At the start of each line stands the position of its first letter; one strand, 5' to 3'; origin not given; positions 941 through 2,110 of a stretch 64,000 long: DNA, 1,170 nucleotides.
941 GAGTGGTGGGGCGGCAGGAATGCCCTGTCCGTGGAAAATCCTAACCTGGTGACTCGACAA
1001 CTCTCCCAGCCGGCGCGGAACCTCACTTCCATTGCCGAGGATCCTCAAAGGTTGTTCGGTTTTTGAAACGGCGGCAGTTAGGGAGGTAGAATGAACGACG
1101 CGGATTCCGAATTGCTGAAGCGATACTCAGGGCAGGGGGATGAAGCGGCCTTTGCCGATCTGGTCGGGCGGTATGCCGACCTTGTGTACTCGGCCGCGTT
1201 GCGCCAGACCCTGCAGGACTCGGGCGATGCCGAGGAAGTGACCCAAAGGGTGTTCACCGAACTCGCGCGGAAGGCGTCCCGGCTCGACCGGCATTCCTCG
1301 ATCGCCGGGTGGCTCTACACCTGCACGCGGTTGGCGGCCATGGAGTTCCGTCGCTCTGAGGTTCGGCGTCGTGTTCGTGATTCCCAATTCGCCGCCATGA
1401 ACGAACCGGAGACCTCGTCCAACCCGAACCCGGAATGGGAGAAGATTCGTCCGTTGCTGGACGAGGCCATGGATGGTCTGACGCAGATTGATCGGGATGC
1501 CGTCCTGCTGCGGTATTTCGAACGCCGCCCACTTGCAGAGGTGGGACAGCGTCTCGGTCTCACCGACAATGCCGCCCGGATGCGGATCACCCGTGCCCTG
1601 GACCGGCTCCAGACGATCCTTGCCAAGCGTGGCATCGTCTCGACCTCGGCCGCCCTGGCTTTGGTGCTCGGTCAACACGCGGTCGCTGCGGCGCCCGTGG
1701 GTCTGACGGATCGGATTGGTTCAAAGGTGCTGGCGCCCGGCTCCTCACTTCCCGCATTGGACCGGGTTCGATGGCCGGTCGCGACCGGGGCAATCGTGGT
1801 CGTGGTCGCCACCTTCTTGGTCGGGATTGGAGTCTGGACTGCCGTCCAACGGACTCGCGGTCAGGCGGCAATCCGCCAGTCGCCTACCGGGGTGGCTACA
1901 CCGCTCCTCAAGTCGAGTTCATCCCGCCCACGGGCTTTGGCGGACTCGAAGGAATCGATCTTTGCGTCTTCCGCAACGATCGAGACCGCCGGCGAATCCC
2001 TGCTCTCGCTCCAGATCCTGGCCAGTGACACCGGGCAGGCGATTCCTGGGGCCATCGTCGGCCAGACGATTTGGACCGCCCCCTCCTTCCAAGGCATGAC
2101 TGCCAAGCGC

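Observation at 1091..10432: Cluster of three ECF sigma factors covalently tethered to the membrane and to large extracytoplasmic domains, with paralogous small single-pass partners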

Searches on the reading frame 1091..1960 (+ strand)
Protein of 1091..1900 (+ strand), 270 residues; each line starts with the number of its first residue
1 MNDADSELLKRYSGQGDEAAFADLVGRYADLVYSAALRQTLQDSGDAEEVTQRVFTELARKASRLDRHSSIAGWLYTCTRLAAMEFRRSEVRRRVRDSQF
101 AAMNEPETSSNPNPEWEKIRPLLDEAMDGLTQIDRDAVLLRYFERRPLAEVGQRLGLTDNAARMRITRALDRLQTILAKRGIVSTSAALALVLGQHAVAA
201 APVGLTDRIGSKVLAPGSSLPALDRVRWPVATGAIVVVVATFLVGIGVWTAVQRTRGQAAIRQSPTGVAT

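Call 20: find_homologous_proteins(query=window:1091-1900:+, max_evalue=0.00001)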
Query window:1091-1900:+ (270 aa): 1153 proteins with E <= 0.00001 among 7823 candidates; the best 120 are listed.
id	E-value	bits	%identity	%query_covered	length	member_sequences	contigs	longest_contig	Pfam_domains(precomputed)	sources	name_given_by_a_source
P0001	3.2e-71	258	51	97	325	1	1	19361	PF04545.23,PF04542.21,PF08281.19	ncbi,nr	ncbi:MAG: sigma-70 family RNA polymerase sigma factor [Verrucomicrobia bacterium]|nr:sigma-70 family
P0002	8.3e-66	240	55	81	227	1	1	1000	PF04545.23,PF04542.21,PF08281.19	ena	-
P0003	5.2e-65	237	51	88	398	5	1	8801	PF04545.23,PF04542.21,PF08281.19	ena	-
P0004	1.2e-64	236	59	75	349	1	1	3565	PF04545.23,PF04542.21,PF08281.19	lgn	-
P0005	6.8e-64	234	49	92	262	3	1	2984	PF04545.23,PF04542.21,PF08281.19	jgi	jgi:RNA polymerase sigma factor (sigma-70 family)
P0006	2.3e-61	225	53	77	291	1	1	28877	PF04545.23,PF04542.21,PF08281.19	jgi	jgi:RNA polymerase sigma factor (sigma-70 family)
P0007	3.3e-61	225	56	71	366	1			PF04545.23,PF04542.21,PF08281.19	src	-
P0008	1.9e-60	222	55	74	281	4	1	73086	PF04545.23,PF04542.21,PF08281.19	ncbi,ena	-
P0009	3.6e-60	221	51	91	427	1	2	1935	PF10531.16,PF04545.23,PF22461.3,PF04542.21,PF08281.19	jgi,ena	-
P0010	6.5e-60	221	53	80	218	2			PF04545.23,PF04542.21,PF08281.19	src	-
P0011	8.4e-60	220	54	77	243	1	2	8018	PF04545.23,PF04542.21,PF08281.19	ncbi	ncbi:MAG: RNA polymerase sigma factor [Limisphaerales bacterium]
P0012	1.4e-59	220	53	77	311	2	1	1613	PF04545.23,PF04542.21,PF08281.19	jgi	jgi:RNA polymerase sigma factor (sigma-70 family)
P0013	1.8e-59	219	47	100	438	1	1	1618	PF03544.20,PF04545.23,PF04542.21,PF08281.19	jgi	jgi:RNA polymerase sigma factor (sigma-70 family)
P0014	3.1e-59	218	53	77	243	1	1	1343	PF04545.23,PF04542.21,PF08281.19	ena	-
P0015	3.4e-59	218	55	76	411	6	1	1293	PF04545.23,PF04542.21,PF08281.19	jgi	jgi:RNA polymerase sigma factor (sigma-70 family)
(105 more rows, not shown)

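Call 40: find_related_loci(query=A2, collection=genome_contigs, flank=8000)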
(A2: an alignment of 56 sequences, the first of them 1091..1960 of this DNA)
Query A2 (290 aa) in genome_contigs; peptide patterns used: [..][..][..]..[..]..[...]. (x = any residue, [..] = any of these).
600 stretches matched a pattern (row limit reached: there are more); 569 encode a relative of the query (tblastn E <= 1e-3); the best 80 are kept; 80 distinct loci.
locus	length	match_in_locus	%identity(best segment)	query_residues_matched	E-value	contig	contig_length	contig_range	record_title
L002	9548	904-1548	56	1-215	5e-74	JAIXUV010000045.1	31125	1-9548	MAG: Verrucomicrobiales bacterium isolate D1_MAG_00042 pond_D1_MAG_00042_000000000381, whole genome shotgun sequence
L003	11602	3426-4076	56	1-217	5e-71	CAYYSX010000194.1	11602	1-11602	MAG TPA_asm: uncultured Verrucomicrobiota bacterium isolate SRP344714_co2_9 genome assembly, contig: NODE_14605_length_1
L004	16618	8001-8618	54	1-206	3e-67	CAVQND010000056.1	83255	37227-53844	MAG: uncultured bacterium isolate MFD03726.bin.2.4 genome assembly, contig: contig_25562, whole genome shotgun sequence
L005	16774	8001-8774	46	1-256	1e-66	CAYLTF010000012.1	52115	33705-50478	MAG TPA_asm: uncultured Akkermansia sp. isolate SRP278252_co3_275 genome assembly, contig: NODE_784_length_52115_cov_11.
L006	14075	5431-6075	53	1-215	6e-66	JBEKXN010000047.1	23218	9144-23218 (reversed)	MAG: Verrucomicrobiota bacterium isolate SPRUCE 652 SPRUCE_652_47, whole genome shotgun sequence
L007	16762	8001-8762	49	1-256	4e-66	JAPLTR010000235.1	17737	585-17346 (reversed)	MAG: Verrucomicrobia bacterium isolate LacPavin_0920_WC70_MAG_67_8 LacPavin_0920_WC70_scaffold_139605, whole genome shot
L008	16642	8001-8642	57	1-214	3e-65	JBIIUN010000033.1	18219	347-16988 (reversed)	MAG: Candidatus Kapaibacterium sp. isolate ME2004-09-02_3300034061_group2_bin113 Rohwer_bin2681_scaffold_2562_c1, whole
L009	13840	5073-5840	46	1-250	1e-65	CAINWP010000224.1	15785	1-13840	MAG: uncultured Verrucomicrobia bacterium isolate KT_bin-2079 genome assembly, contig: bin-2079:224/340, whole genome sh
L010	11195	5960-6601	57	1-214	3e-65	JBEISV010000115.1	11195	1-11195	MAG: Verrucomicrobiales bacterium isolate Sample-107-S80-bin-69 Sample_107_S80-bin_69-k141_2192235, whole genome shotgun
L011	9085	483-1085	57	5-205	3e-65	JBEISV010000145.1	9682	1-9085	MAG: Verrucomicrobiales bacterium isolate Sample-107-S80-bin-69 Sample_107_S80-bin_69-k141_371475, whole genome shotgun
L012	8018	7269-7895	54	6-214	2e-65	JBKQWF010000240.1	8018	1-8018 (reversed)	MAG: Limisphaerales bacterium isolate SEr3G3H3I__bin_261 SEr3G3H3I_000000370978, whole genome shotgun sequence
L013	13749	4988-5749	51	1-261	6e-65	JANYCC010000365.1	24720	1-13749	MAG: Verrucomicrobia bacterium isolate 336R_metabinner_121 336R_k141_961455, whole genome shotgun sequence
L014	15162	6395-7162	46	1-250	7e-65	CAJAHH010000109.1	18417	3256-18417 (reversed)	MAG: uncultured Verrucomicrobia bacterium isolate Loc081215-4m_bin-0913 genome assembly, contig: bin-0913:109/160, whole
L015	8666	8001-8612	56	1-204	4e-65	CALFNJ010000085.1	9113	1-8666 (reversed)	MAG TPA_asm: uncultured Opitutaceae bacterium isolate ERR1654126_bin.37_CONCOCT_v1.1_MAG genome assembly, contig: ERZ150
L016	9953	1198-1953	47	1-250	3e-65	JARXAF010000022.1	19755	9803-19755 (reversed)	MAG: Verrucomicrobiota bacterium isolate B02.bin.58 k141_69132, whole genome shotgun sequence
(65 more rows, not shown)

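Call 47: predict_structure(alignment_id=A2)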
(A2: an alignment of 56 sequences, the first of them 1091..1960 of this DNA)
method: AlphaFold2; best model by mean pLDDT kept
length: 290 residues; sequences in the alignment: 56
mean_pLDDT: 78.2   pTM: 0.58
mean pLDDT of the five models: 78.2, 76.8, 76.0, 75.2, 74.3
residues with pLDDT >= 90: 147; 70-90: 47; 50-70: 45; < 50: 51
segments of 3 or more residues with pLDDT < 50: 218-242, 245-248, 263-267, 269-272, 274-277, 287-290
pLDDT, mean of each block of 10 residues (from residue 1): 86 96 95 94 94 97 91 95 95 92 65 73 92 95 91 95 97 95 87 74 75 59 43 45 48 52 48 47 50
secondary structure, 60 per line:
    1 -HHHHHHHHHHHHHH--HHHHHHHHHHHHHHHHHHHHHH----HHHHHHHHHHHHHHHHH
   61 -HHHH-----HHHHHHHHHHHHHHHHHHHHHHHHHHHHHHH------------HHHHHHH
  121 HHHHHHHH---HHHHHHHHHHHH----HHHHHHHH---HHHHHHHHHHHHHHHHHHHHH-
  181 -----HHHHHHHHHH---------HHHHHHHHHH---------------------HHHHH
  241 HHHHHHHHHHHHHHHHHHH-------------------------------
elements in order: H2-15 H18-39 H44-60 H62-65 H71-101 H114-128 H132-143 H148-155 H159-179 H186-195 H205-214 H236-259

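Call 49: search_solved_structures(query=window:1091-1900:+, max_evalue=0.001)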
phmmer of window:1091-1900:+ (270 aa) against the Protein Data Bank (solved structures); distinct sequences matched with E-value up to 0.001: 14.
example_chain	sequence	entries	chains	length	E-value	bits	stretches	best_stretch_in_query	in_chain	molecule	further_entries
4nqw_A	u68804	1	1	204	5.7e-12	48.8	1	5-175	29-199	ECF RNA polymerase sigma factor SigK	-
9m9d_F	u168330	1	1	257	9.9e-09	38.2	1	16-178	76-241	ECF RNA polymerase sigma factor SigE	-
9m9e_F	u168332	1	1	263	1.1e-08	38.1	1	16-178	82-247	ECF RNA polymerase sigma factor SigE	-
9m98_F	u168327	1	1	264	1.1e-08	38.1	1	16-178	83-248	ECF RNA polymerase sigma factor SigE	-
2q1z_A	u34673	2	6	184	5.1e-07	32.6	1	9-175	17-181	RpoE, ECF SigE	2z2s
5wuq_A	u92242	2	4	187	1.9e-06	30.7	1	14-174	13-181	ECF RNA polymerase sigma factor SigW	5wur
6dv9_F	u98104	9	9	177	0.0001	25.1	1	17-182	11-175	ECF RNA polymerase sigma factor SigL | RNA polymerase sigma factor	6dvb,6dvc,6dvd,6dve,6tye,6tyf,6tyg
7f0r_F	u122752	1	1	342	0.00029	23.6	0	122-185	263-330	RNA polymerase sigma factor RpoS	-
1or7_A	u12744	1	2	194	0.00035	23.3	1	7-173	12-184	RNA polymerase sigma-E factor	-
6pfj_A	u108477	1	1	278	0.00041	23.1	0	114-178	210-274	RNA polymerase sigma factor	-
6pfv_A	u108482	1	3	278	0.00047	22.9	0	114-178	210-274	RNA polymerase sigma factor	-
7vf9_F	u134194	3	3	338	0.00051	22.8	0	123-185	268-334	RNA polymerase sigma factor RpoS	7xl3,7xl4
6jbq_F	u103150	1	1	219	0.00054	22.7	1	7-173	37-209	ECF RNA polymerase sigma-E factor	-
5or5_A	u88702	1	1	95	0.00098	21.9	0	6-89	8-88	ECF RNA polymerase sigma-E factor,ECF RNA polymerase sigma factor SigW,ECF RNA polymerase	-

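Call 89: fold_search(model_id=the predicted structure, library=pdb)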
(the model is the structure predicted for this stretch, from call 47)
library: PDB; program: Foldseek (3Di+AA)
matches with E <= 10: 243; with E <= 0.001: 15
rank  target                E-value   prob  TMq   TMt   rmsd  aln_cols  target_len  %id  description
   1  9m9e_F                2.7e-05  1.00  0.23  0.38  22.5       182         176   28  Structural Basis of Pausing During Transcription Initiation in Mycobacterium tuberculosis (released 2026-01-14)
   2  5wur_A                8.5e-05  1.00  0.29  0.51   9.8       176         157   21  Crystal structure of SigW in complex with its anti-sigma RsiW, an oxdized form (released 2017-03-29)
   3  5wuq_B                1.2e-04  1.00  0.28  0.51   9.5       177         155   21  Crystal structure of SigW in complex with its anti-sigma RsiW, a zinc binding form (released 2017-03-29)
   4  4nqw_A                2.1e-04  1.00  0.28  0.53  13.9       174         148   26  Structure of Mycobacterium tuberculosis extracytoplasmic function sigma factor SigK in complex with the cytosolic doma (released 2014-01-22)
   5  1or7_A                2.1e-04  1.00  0.32  0.48  10.3       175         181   25  Crystal Structure of Escherichia coli sigmaE with the Cytoplasmic Domain of its Anti-sigma RseA (released 2003-04-15)
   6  5wuq_A                2.4e-04  1.00  0.28  0.49   9.6       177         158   21  Crystal structure of SigW in complex with its anti-sigma RsiW, a zinc binding form (released 2017-03-29)
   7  8z6g_B                4.6e-04  1.00  0.25  0.41  12.5       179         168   22  the AlgU-MucAcyto complex structure in Pseudomonas aeruginosa (released 2024-05-08)
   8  6jbq_F                4.9e-04  1.00  0.28  0.42  27.7       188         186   23  CryoEM structure of Escherichia coli sigmaE transcription initiation complex containing 5nt of RNA (released 2019-05-29)
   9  6kon_F                5.3e-04  1.00  0.23  0.35  26.8       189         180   21  Mycobacterium tuberculosis initial transcription complex comprising sigma H and 5'-OH RNA of 5 nt (released 2020-03-11)
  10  9m9d_F                5.6e-04  1.00  0.23  0.41  27.8       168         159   29  Structural Basis of Pausing During Transcription Initiation in Mycobacterium tuberculosis (released 2026-01-14)
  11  9m98_F                6.1e-04  1.00  0.22  0.38  27.8       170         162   29  Structural Basis of Pausing During Transcription Initiation in Mycobacterium tuberculosis (released 2026-01-14)
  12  6dv9_F                7.3e-04  1.00  0.26  0.42  26.5       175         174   24  Crystal structure of Mycobacterium tuberculosis transcription initiation complex(ECF sigma factor L) containing 5nt RN (released 2019-02-20)
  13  6koo_F                8.0e-04  1.00  0.23  0.34  26.6       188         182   22  Mycobacterium tuberculosis initial transcription complex comprising sigma H and 5'-OH RNA of 7 nt (released 2020-03-11)
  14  8z6g_D                9.2e-04  1.00  0.25  0.41  12.3       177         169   22  the AlgU-MucAcyto complex structure in Pseudomonas aeruginosa (released 2024-05-08)
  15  6in7_B                9.2e-04  1.00  0.25  0.40  12.3       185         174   21  Crystal structure of AlgU in complex with MucA(cyto) (released 2019-07-24)
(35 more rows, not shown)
